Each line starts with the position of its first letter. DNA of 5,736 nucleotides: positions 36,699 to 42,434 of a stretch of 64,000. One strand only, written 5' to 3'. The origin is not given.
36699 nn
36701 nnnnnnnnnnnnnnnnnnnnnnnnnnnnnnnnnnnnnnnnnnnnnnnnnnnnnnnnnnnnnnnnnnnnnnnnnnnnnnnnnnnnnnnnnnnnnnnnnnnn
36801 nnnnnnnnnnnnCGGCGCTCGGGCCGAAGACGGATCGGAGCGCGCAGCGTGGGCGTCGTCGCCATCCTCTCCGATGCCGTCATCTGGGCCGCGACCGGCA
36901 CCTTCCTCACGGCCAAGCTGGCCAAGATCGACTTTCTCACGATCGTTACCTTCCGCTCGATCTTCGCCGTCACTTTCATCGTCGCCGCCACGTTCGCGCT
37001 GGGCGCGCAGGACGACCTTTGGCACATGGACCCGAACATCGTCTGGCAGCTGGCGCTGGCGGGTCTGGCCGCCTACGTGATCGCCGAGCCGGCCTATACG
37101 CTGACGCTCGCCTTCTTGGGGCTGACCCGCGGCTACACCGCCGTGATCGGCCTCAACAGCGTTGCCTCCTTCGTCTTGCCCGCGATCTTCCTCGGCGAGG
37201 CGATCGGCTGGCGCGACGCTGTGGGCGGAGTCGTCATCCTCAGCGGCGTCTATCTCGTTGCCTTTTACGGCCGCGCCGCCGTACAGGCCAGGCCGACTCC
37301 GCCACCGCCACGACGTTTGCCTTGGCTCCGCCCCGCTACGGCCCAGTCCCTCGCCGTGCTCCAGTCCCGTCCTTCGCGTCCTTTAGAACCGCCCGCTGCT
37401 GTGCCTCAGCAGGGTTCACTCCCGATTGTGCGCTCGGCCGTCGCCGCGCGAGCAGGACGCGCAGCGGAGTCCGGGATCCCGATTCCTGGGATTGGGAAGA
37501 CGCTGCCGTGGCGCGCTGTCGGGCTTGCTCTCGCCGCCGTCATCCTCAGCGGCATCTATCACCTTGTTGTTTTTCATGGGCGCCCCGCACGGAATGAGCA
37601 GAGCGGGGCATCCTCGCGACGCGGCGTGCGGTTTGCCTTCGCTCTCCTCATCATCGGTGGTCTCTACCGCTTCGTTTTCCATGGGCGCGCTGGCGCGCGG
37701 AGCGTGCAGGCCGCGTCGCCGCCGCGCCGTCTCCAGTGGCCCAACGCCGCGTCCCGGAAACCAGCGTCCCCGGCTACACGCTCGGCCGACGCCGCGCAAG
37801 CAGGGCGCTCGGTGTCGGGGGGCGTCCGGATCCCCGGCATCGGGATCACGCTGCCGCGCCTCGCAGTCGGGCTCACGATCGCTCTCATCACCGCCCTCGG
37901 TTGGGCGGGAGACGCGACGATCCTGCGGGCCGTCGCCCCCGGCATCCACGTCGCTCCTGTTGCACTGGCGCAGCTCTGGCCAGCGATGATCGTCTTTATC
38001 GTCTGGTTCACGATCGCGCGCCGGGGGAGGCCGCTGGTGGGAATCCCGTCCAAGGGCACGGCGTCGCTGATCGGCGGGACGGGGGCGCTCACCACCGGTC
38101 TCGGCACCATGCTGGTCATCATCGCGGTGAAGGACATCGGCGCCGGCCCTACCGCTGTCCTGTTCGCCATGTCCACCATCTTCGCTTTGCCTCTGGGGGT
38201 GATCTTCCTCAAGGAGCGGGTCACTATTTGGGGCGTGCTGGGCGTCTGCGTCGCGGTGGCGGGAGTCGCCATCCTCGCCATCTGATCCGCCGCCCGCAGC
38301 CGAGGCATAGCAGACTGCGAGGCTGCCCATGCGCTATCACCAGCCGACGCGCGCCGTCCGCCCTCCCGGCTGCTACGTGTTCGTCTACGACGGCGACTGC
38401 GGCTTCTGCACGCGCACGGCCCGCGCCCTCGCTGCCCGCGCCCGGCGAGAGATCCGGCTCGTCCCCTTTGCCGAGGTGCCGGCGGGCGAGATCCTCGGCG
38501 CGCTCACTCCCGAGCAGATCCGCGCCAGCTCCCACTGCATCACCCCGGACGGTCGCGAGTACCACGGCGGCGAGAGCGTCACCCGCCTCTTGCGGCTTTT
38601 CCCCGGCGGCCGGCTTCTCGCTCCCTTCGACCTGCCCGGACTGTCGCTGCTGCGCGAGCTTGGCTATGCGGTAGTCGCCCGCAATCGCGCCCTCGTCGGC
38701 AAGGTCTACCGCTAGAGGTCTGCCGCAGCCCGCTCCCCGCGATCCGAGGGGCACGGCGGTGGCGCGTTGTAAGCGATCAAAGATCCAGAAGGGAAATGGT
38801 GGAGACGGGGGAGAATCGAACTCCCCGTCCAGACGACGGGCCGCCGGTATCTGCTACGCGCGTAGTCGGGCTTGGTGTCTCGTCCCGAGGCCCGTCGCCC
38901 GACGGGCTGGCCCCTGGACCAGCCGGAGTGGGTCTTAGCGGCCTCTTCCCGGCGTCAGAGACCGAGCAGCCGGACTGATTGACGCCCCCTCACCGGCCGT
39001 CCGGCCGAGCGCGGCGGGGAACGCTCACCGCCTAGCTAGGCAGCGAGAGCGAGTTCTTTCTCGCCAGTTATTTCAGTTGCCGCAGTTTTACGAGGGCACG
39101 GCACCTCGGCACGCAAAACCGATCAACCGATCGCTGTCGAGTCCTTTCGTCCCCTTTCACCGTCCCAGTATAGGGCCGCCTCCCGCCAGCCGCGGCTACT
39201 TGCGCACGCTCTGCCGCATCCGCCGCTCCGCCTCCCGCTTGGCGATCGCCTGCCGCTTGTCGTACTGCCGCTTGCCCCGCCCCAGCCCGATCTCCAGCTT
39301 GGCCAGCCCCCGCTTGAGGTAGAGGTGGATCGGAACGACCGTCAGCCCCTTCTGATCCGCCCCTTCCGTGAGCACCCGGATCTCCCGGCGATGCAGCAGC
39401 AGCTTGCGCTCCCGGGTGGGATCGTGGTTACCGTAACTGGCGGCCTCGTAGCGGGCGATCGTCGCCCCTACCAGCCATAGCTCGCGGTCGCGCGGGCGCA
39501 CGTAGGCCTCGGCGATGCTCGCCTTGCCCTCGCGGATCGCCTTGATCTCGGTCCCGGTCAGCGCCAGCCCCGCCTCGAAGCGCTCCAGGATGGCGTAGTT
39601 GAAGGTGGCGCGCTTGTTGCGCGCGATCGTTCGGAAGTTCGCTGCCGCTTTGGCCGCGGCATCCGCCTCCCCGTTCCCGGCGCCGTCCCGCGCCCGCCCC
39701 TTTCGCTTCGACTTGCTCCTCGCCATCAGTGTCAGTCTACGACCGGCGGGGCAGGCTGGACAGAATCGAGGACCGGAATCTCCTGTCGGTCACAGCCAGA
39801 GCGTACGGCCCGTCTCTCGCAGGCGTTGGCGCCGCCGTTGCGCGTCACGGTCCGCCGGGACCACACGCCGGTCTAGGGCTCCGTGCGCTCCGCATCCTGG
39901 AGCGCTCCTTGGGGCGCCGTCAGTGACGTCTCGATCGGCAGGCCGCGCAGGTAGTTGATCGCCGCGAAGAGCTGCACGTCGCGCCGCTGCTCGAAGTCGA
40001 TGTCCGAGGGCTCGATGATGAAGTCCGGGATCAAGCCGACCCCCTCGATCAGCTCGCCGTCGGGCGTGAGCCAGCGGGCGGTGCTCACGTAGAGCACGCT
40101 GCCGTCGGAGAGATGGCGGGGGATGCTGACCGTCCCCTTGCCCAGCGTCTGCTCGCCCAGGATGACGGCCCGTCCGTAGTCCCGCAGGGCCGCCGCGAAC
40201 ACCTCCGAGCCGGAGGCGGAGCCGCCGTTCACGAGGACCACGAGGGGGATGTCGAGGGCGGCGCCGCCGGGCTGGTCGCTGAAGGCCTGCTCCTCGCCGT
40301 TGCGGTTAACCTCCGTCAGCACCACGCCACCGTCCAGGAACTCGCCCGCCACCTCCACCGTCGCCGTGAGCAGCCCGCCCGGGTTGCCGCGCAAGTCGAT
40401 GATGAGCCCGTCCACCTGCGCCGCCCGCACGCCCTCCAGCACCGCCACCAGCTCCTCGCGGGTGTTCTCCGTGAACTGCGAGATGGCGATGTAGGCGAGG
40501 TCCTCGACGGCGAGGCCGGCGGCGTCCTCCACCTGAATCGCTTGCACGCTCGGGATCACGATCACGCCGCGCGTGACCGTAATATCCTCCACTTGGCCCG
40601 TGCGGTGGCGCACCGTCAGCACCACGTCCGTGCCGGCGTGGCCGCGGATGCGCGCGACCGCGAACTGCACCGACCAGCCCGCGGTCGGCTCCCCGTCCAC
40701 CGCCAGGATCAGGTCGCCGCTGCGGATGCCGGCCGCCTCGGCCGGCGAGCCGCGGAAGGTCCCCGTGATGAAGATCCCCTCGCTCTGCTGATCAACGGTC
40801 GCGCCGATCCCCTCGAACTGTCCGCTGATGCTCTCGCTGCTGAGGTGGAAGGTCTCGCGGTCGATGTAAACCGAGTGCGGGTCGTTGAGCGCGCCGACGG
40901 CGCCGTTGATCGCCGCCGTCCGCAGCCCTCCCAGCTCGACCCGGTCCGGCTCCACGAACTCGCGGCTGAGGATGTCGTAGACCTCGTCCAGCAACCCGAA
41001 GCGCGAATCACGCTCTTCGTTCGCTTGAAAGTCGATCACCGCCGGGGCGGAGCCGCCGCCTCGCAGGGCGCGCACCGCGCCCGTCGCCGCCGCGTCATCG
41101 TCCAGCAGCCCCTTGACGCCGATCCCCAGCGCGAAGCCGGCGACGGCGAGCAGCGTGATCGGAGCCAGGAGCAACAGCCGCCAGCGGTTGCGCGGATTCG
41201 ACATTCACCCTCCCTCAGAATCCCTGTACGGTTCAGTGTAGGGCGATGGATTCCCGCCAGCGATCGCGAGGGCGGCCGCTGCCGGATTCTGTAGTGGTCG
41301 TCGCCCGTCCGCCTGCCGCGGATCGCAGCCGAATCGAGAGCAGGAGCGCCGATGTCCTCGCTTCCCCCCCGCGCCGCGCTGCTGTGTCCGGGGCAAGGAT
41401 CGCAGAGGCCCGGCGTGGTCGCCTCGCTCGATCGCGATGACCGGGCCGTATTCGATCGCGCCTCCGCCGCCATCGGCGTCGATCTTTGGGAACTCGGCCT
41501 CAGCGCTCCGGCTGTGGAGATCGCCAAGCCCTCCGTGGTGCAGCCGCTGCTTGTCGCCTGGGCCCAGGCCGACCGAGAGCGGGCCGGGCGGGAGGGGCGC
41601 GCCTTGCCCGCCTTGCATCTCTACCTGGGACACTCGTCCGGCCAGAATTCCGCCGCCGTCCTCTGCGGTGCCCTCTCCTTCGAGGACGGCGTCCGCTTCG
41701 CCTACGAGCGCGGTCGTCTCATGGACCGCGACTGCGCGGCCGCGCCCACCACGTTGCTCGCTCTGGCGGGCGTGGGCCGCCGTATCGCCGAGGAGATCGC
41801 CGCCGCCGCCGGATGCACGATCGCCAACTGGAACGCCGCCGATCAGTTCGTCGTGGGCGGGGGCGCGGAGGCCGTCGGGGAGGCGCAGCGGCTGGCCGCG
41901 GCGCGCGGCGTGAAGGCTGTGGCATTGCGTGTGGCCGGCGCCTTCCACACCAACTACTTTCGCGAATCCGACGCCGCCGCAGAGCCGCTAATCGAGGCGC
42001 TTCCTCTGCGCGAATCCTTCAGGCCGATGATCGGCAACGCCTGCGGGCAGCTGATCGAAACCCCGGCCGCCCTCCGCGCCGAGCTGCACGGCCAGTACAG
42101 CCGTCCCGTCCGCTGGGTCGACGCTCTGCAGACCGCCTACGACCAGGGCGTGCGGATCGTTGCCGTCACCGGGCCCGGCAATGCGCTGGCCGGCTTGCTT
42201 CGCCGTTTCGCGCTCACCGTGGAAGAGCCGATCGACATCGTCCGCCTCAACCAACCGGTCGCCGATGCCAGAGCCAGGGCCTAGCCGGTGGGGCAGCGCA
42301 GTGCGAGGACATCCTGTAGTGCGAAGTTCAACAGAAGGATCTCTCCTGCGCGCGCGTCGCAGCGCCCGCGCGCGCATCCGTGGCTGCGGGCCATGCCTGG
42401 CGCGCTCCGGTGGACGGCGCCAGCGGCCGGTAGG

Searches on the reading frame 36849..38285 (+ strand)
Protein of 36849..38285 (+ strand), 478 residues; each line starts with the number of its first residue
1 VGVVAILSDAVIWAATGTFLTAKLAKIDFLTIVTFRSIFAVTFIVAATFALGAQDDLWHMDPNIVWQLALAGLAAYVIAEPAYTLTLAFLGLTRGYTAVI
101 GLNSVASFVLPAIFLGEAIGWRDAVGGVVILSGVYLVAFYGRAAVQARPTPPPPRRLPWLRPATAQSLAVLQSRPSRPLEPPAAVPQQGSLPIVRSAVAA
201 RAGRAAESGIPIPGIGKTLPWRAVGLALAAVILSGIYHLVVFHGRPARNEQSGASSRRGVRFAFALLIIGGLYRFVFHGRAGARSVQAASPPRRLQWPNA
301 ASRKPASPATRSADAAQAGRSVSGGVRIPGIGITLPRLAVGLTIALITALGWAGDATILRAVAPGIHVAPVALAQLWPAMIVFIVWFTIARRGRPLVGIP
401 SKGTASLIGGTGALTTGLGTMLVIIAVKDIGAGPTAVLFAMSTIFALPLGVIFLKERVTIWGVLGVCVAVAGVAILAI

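Call 47: search_protein_families(library=pfam, proteins=[window:36849-38285:+], max_evalue=0.001)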
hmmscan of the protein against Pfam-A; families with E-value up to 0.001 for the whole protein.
window:36849-38285:+ (478 aa): 1 family
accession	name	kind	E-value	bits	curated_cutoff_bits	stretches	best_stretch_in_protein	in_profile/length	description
PF00892.27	EamA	-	7e-21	75.4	28.2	2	341-476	3-133/135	EamA-like transporter family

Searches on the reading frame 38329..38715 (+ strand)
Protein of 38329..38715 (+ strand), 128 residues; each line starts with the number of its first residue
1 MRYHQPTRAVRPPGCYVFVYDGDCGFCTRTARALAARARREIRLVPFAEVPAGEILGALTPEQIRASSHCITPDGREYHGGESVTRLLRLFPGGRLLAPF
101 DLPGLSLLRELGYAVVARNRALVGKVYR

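Call 47: search_protein_families(library=pfam, proteins=[window:38329-38715:+], max_evalue=0.001)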
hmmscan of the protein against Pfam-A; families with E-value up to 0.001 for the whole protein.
window:38329-38715:+ (128 aa): 1 family
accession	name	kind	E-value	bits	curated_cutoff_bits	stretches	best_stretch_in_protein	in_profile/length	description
PF04134.17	DCC1-like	-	3.7e-16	60.8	27.8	1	19-122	2-109/113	DCC1-like thiol-disulfide oxidoreductase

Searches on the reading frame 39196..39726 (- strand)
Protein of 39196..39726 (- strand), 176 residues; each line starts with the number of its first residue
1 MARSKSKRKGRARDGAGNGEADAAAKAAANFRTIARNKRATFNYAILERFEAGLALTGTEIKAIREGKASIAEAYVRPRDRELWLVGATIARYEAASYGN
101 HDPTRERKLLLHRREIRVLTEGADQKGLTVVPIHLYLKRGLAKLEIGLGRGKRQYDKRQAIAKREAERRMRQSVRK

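Call 47: search_protein_families(library=pfam, proteins=[window:39196-39726:-], max_evalue=0.001)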
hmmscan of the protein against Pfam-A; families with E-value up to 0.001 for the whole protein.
window:39196-39726:- (176 aa): 1 family
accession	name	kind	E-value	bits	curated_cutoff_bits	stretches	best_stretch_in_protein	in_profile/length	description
PF01668.23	SmpB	-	2.3e-55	186.9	27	1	34-175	1-142/143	SmpB protein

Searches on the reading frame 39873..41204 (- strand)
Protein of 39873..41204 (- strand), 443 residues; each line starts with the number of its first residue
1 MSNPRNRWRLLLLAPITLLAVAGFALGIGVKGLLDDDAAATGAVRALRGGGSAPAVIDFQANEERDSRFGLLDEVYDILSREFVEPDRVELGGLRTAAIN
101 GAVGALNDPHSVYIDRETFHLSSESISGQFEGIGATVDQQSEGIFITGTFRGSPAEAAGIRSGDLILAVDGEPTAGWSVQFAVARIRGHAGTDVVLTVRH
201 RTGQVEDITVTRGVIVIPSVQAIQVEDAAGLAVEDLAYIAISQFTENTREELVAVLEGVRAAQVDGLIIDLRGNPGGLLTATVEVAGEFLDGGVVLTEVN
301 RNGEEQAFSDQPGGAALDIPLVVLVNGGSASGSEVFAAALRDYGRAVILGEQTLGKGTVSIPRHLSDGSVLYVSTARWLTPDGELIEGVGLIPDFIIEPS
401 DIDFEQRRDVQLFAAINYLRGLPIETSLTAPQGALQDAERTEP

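Call 47: search_protein_families(library=pfam, proteins=[window:39873-41204:-], max_evalue=0.001)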
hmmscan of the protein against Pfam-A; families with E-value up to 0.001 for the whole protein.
window:39873-41204:- (443 aa): 6 families
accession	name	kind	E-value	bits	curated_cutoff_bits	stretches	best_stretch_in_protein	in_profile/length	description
PF03572.23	Peptidase_S41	-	4.7e-49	166.6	24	1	235-396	1-164/165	Peptidase family S41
PF00595.29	PDZ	-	3.4e-13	50.2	23.2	1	131-198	10-80/81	PDZ domain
PF17820.7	PDZ_6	-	6.7e-12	45.4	27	1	152-199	8-53/54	PDZ domain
PF13180.12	PDZ_2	-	5.1e-07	30.3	27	1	133-210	3-78/80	PDZ domain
PF22694.1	CtpB_N-like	-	6.4e-07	30.2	27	1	64-118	33-85/85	Activating protease CtpB N-terminal domain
PF14685.13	PDZ_Tricorn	-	0.00031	21.1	25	1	153-210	31-88/88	Tricorn protease PDZ domain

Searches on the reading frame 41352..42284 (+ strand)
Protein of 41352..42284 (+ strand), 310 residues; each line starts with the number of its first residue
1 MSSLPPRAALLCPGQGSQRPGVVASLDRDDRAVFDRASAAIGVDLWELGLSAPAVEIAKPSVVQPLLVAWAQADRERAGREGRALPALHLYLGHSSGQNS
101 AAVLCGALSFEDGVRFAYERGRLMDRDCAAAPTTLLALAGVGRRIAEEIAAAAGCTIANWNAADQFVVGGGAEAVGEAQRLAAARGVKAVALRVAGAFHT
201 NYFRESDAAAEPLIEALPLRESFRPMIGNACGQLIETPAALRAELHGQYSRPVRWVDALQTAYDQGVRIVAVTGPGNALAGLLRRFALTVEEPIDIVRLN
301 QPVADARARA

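Call 80: search_protein_families(library=pfam, proteins=[window:41352-42284:+], max_evalue=0.0001)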
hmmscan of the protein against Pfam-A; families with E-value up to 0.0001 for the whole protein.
window:41352-42284:+ (310 aa): 1 family
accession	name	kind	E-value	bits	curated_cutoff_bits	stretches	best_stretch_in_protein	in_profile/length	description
PF00698.26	Acyl_transf_1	-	6e-14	52.7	32.7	1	11-217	3-206/319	Acyl transferase domain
